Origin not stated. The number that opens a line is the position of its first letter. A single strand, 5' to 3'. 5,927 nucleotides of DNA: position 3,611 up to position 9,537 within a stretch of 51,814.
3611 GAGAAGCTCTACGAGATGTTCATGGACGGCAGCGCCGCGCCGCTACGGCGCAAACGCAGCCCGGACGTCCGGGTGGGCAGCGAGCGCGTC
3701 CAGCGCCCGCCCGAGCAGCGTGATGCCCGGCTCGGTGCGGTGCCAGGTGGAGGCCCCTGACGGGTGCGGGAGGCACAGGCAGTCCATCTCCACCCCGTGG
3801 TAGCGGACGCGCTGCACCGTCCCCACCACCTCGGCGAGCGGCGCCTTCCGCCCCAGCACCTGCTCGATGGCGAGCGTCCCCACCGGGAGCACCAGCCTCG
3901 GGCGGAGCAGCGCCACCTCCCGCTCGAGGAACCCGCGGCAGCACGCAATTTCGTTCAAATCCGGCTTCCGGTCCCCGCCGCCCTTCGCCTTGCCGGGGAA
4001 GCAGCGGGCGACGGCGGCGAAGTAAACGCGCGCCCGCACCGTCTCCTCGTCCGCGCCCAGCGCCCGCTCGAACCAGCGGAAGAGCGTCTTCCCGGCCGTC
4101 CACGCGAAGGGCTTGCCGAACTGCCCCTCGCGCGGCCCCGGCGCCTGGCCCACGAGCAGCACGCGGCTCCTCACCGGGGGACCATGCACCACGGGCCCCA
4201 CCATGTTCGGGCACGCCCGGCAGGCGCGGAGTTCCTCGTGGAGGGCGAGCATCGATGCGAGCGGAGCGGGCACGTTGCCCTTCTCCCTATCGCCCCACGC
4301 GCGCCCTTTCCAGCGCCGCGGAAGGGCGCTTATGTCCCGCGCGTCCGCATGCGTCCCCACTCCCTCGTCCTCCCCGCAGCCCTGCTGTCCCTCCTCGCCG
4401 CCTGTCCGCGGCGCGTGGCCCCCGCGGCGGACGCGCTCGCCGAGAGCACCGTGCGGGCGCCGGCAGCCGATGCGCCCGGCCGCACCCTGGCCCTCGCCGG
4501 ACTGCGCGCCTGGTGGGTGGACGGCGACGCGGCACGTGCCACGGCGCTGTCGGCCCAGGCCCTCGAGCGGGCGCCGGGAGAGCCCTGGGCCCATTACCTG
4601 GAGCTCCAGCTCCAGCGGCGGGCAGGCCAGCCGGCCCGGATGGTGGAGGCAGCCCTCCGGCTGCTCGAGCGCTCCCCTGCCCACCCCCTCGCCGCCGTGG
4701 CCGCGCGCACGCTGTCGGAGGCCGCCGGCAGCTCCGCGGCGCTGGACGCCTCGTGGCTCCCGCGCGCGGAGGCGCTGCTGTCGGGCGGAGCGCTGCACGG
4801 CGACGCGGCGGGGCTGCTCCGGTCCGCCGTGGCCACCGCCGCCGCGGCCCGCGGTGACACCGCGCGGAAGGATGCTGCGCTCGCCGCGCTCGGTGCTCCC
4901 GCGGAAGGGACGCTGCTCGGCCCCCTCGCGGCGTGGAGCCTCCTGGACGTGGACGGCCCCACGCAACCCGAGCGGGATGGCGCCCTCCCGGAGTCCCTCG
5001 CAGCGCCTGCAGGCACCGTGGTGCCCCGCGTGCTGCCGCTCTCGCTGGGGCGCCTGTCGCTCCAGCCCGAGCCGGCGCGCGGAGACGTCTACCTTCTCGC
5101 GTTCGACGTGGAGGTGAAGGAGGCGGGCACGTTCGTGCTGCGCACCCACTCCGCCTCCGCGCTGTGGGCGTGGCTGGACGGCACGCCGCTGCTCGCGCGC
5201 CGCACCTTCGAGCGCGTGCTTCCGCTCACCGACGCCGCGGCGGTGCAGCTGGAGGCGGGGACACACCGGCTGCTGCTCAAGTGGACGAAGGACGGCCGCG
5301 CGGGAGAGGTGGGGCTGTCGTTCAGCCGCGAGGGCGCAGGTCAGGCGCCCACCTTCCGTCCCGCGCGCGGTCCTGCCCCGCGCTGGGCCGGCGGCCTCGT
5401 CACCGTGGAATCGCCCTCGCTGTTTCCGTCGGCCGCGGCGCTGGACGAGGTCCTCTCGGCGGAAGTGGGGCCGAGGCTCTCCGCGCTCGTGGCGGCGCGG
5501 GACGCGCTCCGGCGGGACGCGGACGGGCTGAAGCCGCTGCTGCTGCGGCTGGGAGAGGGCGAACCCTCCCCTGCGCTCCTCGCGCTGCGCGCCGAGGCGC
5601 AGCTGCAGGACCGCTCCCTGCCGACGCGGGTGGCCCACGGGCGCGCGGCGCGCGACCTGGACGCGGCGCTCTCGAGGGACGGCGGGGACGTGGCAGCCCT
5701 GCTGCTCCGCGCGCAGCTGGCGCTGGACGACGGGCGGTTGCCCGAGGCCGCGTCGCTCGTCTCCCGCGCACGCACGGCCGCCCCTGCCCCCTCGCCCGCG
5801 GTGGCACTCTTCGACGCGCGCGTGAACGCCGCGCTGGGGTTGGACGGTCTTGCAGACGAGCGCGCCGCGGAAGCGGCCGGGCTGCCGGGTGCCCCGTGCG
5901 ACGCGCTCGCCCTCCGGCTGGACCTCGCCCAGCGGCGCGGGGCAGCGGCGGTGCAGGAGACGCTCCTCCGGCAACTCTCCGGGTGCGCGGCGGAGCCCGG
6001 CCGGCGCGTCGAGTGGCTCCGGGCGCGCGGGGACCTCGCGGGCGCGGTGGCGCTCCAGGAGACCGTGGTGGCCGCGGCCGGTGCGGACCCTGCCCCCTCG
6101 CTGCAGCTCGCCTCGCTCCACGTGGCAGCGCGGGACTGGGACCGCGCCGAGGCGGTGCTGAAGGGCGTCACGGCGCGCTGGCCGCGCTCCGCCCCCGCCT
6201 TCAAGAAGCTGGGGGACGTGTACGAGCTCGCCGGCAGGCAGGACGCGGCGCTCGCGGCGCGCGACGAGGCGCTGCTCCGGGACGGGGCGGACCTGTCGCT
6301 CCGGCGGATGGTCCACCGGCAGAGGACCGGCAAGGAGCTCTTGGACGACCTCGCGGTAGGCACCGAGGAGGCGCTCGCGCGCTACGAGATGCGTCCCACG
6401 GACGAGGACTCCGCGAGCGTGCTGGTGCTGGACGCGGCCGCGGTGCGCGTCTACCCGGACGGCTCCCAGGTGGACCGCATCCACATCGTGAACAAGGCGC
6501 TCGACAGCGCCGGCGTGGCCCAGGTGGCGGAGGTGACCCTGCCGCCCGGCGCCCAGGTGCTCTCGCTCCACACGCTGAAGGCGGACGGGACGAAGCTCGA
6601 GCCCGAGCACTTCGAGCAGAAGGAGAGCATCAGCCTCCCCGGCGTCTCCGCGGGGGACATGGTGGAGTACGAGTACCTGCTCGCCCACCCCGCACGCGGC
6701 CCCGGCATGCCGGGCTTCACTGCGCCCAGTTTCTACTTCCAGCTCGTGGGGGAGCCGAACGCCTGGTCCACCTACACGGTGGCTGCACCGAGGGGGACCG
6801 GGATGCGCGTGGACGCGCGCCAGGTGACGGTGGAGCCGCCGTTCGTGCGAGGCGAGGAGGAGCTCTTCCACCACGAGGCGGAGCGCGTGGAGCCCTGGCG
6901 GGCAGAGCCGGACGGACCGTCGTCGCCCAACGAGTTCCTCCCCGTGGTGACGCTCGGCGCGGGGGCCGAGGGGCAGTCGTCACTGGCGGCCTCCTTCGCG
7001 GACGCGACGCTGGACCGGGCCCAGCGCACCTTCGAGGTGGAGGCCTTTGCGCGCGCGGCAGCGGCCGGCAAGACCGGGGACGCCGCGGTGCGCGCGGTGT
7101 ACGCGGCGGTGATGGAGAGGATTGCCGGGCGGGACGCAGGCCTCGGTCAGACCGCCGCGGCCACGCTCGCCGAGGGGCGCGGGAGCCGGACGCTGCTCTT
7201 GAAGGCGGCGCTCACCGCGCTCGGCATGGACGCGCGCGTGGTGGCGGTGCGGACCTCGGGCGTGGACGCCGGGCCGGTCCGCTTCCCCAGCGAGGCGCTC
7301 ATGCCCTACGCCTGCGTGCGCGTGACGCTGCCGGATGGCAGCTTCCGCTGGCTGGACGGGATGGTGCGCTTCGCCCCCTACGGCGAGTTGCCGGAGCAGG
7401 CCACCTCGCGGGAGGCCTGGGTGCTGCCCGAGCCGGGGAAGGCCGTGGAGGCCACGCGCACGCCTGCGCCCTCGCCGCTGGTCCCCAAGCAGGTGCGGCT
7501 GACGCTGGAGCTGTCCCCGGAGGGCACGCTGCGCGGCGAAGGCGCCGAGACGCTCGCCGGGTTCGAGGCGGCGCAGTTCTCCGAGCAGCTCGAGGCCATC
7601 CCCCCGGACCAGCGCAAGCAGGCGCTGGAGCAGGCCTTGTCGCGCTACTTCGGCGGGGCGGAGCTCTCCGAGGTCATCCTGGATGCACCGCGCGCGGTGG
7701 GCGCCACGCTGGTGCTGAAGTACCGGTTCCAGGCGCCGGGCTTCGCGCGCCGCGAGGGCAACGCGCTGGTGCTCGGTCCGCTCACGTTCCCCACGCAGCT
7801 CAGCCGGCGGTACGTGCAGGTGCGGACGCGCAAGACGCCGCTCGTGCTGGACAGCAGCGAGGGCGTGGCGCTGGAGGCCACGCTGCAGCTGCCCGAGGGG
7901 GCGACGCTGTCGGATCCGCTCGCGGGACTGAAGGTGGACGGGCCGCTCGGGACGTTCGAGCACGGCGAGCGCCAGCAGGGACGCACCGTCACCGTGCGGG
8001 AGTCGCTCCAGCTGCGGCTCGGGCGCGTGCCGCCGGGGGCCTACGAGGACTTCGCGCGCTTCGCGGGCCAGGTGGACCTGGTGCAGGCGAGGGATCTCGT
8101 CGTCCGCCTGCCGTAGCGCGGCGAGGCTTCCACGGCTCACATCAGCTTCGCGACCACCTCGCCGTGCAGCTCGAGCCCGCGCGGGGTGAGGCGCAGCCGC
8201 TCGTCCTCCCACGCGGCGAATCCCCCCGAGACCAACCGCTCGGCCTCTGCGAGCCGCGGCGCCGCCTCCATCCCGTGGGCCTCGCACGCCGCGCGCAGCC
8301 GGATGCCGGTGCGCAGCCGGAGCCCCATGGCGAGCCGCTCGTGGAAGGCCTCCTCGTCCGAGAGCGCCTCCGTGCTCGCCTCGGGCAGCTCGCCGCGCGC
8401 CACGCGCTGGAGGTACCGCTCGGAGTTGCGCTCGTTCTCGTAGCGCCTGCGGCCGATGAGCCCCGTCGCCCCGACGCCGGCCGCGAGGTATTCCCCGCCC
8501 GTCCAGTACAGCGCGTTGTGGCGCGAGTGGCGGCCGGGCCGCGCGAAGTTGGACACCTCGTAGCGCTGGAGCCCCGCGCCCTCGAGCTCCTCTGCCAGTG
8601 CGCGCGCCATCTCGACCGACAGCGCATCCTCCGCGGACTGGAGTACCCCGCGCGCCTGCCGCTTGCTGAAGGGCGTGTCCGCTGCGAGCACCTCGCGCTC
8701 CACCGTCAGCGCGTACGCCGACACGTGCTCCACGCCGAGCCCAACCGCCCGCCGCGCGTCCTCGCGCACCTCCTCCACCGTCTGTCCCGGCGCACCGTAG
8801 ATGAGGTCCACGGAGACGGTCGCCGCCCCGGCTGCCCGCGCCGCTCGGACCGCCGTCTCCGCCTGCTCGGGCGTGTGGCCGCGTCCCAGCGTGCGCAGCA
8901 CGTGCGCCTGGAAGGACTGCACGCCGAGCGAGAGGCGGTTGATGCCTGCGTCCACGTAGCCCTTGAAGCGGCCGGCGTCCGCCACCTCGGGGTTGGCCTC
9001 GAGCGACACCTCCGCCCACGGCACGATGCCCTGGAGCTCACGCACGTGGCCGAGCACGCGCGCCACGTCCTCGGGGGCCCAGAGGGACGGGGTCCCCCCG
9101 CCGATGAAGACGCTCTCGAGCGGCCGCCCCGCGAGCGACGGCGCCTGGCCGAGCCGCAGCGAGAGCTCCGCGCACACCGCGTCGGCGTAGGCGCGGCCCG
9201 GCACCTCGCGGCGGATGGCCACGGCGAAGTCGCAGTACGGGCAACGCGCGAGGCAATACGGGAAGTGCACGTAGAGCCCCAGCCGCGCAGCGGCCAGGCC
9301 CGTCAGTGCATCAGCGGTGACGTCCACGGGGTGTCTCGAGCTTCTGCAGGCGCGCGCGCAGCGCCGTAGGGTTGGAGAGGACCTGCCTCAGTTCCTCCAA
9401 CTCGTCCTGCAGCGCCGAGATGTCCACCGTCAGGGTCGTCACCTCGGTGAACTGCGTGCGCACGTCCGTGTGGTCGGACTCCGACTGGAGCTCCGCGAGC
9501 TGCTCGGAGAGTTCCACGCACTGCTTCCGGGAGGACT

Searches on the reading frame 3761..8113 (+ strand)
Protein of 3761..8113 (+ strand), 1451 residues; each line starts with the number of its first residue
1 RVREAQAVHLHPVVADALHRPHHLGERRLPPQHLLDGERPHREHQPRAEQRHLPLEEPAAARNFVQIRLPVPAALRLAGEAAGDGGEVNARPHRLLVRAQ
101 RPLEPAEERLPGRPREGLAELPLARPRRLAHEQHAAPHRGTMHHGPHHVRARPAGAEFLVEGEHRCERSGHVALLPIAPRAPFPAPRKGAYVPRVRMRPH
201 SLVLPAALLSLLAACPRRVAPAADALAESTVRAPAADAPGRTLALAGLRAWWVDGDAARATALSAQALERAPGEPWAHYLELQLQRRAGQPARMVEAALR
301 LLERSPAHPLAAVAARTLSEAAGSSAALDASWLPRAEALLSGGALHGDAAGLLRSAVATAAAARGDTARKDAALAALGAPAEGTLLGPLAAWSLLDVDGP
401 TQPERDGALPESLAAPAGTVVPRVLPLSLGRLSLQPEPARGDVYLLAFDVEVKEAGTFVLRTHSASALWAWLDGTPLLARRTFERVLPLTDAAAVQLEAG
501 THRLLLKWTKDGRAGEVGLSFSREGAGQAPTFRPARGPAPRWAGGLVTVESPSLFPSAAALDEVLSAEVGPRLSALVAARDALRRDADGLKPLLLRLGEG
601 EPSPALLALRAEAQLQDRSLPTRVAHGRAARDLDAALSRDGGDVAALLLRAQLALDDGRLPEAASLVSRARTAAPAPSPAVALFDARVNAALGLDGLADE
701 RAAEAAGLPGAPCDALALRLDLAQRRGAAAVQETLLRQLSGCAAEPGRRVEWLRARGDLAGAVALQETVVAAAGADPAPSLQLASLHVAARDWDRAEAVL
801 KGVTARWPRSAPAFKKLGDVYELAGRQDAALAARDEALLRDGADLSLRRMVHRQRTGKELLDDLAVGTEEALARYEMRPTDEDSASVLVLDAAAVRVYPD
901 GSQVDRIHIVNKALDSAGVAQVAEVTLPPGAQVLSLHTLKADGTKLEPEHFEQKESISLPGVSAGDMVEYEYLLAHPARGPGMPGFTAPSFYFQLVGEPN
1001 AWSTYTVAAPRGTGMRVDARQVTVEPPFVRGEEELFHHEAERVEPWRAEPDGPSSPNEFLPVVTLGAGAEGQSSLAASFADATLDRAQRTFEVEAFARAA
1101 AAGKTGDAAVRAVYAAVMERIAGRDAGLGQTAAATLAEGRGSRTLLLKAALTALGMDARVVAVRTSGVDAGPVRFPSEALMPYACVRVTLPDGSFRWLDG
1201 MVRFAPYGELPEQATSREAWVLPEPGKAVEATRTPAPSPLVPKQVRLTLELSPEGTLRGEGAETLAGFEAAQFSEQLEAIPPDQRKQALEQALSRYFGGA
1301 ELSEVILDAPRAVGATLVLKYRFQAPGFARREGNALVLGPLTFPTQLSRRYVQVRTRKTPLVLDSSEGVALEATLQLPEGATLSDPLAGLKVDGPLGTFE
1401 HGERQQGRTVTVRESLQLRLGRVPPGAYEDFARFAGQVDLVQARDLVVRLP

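Call 41: search_protein_families(library=pfam, proteins=[window:3761-8113:+], max_evalue=0.001)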
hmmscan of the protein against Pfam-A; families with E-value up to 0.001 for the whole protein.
window:3761-8113:+ (1451 aa): 2 families
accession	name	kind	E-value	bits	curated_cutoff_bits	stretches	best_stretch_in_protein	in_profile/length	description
PF14559.12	TPR_19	-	7.4e-07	29.8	25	1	753-815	1-62/68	Tetratricopeptide repeat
PF13432.12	TPR_16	-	2.1e-06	28.5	32.7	2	781-838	1-58/65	Tetratricopeptide repeat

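Call 78: search_protein_families(library=ncbifam, proteins=[window:3761-8113:+], max_evalue=0.001)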
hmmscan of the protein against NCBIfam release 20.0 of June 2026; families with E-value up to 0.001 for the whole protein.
window:3761-8113:+ (1451 aa): 1 family
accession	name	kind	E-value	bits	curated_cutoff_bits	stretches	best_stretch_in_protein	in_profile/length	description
TIGR02917.1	PEP_TPR_lipo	equivalog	1.9e-05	22.7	312.2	0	753-843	577-667/899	XrtA/PEP-CTERM system TPR-repeat protein PrsT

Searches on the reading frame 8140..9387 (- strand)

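Call 41: search_protein_families(library=pfam, proteins=[window:8140-9387:-], max_evalue=0.001)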
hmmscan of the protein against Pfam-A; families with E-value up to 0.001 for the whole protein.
window:8140-9387:- (416 aa): 2 families
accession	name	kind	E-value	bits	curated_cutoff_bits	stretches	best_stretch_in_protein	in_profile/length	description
PF04055.27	Radical_SAM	-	2.7e-23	83.4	29.5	1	39-213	1-165/166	Radical SAM superfamily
PF06969.22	HemN_C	-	3.2e-10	40.4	24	1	342-406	1-66/67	HemN C-terminal domain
